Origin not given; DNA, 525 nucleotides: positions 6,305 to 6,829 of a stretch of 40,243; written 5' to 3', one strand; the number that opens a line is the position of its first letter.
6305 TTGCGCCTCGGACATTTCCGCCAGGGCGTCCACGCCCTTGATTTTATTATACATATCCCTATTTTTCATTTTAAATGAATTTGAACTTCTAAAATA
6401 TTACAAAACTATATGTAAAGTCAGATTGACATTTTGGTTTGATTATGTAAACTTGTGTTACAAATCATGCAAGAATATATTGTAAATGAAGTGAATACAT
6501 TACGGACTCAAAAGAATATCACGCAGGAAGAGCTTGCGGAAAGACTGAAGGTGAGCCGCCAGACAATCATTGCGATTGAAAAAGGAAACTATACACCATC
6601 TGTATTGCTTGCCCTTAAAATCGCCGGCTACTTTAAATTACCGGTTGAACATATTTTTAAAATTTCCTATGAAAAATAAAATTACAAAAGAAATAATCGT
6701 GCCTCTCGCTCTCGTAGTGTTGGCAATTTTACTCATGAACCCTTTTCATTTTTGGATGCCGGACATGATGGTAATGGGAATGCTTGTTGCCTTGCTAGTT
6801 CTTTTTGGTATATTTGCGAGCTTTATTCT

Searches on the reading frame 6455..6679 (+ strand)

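Call 3: search_protein_families(library=pfam, proteins=[window:6455-6679:+], max_evalue=0.01)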
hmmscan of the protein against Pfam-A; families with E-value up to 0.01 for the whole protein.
window:6455-6679:+ (74 aa): 13 families
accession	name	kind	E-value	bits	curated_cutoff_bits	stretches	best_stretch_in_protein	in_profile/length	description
PF01381.28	HTH_3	-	1.8e-14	53.9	23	1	16-65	4-53/55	Helix-turn-helix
PF12844.13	HTH_19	-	1.1e-11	44.9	30.2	1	14-65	5-56/64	Helix-turn-helix domain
PF08279.18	HTH_11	-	1.9e-06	28.1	25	1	16-39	9-33/55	HTH domain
PF13413.12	HTH_25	-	2.2e-06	27.8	24.6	1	16-46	5-35/62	Helix-turn-helix domain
PF13560.12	HTH_31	-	2.7e-06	28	27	1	15-56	8-50/64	Helix-turn-helix domain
PF04545.22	Sigma70_r4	-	0.00044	20.2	24.1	1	16-43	15-42/50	Sigma-70, region 4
PF02796.21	HTH_7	-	0.002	18.7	23.8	1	11-38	12-38/45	Helix-turn-helix domain of resolvase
PF13412.12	HTH_24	-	0.0027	17.7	21.9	1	15-38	11-34/48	Winged helix-turn-helix DNA-binding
PF01047.28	MarR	-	0.0033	17.7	24.6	1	15-38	11-34/59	MarR family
PF13443.12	HTH_26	-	0.0034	18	22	1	17-64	6-54/63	Cro/C1-type HTH DNA-binding domain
PF08220.18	HTH_DeoR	-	0.0059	16.8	21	1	14-38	7-31/57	DeoR-like helix-turn-helix domain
PF13545.12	HTH_Crp_2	-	0.0062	16.9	27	1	19-39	20-40/70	Crp-like helix-turn-helix domain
PF12802.13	MarR_2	-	0.0092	16.6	27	0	19-38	17-37/61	MarR family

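Call 4: search_protein_families(library=ncbifam, proteins=[window:6455-6679:+], max_evalue=0.01)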
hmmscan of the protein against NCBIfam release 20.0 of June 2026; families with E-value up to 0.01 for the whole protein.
window:6455-6679:+ (74 aa): 17 families
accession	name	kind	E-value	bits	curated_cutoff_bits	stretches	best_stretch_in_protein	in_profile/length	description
NF041951.1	phage_RstR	subfamily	4.6e-08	33.3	80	1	11-68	5-62/108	RstR family transcriptional repressor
TIGR03070.1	couple_hipB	subfamily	9.6e-08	31.9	71.65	1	9-49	3-43/58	type II toxin-antitoxin system Y4mF family antitoxin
NF003162.0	PRK04140.1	equivalog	9.7e-07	28.1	263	1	13-65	131-183/317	transcriptional regulator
TIGR00270.2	TIGR00270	equivalog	1e-06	28.6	110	1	3-58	71-125/159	multiprotein bridging factor aMBF1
NF052239.1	antitox_spr1629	equivalog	7.8e-06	25.2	335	1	9-68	3-62/377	spr1629 family repressor/antitoxin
NF006015.0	PRK08154.1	subfamily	2.1e-05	23.8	204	1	10-68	32-90/314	anaerobic benzoate catabolism transcriptional regulator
NF041265.1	NadS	equivalog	8.2e-05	22.8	60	1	7-53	29-75/94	NadS family protein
TIGR02607.1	antidote_HigA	equivalog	0.00022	21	47.7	1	21-61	20-60/81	HigA family addiction module antitoxin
NF047948.1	male_kill_WMK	equivalog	0.00029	20.4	300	1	10-62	164-216/300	WO male-killing family protein Wmk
NF007271.0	PRK09726.1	equivalog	0.00038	20.4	79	1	9-45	13-49/88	type II toxin-antitoxin system antitoxin HipB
NF047542.1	telomere_Tap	equivalog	0.00069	18.4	600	1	12-49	21-58/695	telomere-associated protein Tap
TIGR03830.1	CxxCG_CxxCG_HTH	subfamily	0.0016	18.2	61.8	1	6-51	63-108/127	type II TA system antitoxin MqsA family protein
NF010465.0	PRK13890.1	equivalog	0.0018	18.3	96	1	11-66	8-63/121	conjugal transfer protein TrbA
NF007408.0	PRK09943.1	equivalog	0.0019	17.8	211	1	12-69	11-68/185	HTH-type transcriptional regulator PuuR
TIGR02612.1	mob_myst_A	hypoth_equivalog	0.0024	17.8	122.6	1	13-52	30-69/150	mobile mystery protein A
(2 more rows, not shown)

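Call 5: search_protein_families(library=padloc, proteins=[window:6455-6679:+], max_evalue=0.01)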
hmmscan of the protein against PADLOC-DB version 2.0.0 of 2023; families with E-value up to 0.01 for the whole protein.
window:6455-6679:+ (74 aa): 22 families
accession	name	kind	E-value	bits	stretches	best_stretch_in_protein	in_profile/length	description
PDLC02926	HTH_VI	-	2.5e-12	44.9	1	13-71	6-64/92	-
PDLC03952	RmrA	-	1.6e-08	31.8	1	7-69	21-83/395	-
PDLC03947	RmrA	-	1.8e-08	31.6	1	8-71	11-74/383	-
PDLC03954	RmrA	-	2.3e-07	28.1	1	6-68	8-70/380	-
PDLC03944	RmrA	-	5.9e-07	26.9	1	7-68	5-66/384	-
PDLC03945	RmrA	-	1.3e-06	25.9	1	11-69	5-63/394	-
PDLC03949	RmrA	-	1.3e-06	25.5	1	16-69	10-63/363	-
PDLC04775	PDC-M69A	-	1.8e-06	26.5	1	7-69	6-68/113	-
PDLC03951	RmrA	-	1.3e-05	22.4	1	11-70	11-70/400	-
PDLC03666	Control_protein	-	1.5e-05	23.3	1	7-70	5-68/77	control protein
PDLC04142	capH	-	1.7e-05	23.8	1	13-61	11-59/103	capH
PDLC03943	RmrA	-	8.5e-05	19.8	1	12-69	6-62/370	-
PDLC03946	RmrA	-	9.3e-05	19.3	1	13-69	7-63/357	-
PDLC03665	Control_protein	-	0.00096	17.4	1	11-49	11-50/77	control protein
PDLC04133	mad1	-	0.0013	17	1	21-48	5-33/60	mads_1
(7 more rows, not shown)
